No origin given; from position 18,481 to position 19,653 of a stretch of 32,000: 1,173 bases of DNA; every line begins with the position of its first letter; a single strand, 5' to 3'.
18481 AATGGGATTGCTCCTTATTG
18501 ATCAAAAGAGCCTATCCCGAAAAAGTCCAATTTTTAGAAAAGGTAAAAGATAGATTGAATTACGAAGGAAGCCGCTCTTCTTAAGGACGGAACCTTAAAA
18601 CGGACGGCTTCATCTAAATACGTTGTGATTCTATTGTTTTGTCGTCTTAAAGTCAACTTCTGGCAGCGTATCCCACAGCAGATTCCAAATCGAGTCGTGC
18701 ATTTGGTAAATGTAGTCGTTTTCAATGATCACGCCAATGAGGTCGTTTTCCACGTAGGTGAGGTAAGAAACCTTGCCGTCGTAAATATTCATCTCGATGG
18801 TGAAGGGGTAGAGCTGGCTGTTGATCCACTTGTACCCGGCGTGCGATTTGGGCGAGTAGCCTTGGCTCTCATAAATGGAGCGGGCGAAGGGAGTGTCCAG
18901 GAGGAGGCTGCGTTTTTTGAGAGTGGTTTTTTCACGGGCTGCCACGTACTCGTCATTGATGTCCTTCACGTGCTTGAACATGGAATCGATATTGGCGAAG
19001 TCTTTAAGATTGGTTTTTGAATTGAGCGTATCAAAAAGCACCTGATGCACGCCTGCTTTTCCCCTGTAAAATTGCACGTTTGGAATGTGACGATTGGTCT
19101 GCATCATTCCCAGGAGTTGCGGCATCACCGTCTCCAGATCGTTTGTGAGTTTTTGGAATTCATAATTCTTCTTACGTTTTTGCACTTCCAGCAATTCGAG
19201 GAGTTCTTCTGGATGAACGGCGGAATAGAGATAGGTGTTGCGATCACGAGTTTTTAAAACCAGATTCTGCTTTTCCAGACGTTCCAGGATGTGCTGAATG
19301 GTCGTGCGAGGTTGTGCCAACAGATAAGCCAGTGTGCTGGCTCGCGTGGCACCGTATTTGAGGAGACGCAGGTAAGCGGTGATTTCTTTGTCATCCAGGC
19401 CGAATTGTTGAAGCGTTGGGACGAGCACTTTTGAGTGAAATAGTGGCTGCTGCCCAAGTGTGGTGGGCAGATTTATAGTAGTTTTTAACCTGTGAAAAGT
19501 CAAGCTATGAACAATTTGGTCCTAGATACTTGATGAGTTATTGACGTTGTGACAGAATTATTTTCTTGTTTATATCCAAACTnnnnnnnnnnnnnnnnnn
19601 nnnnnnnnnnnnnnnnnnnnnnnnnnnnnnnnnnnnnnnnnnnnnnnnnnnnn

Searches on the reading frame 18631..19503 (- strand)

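Call 6: search_protein_families(library=pfam, proteins=[window:18631-19503:-], max_evalue=0.001)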
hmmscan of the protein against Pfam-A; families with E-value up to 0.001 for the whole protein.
window:18631-19503:- (290 aa): 2 families
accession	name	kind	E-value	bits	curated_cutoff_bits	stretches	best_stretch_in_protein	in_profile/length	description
PF01978.25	TrmB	-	7.1e-14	51.8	25.6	1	31-99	1-68/68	Sugar-specific transcriptional regulator TrmB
PF03965.22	Penicillinase_R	-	7.5e-05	23.5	22.6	1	61-110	26-79/115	Penicillinase repressor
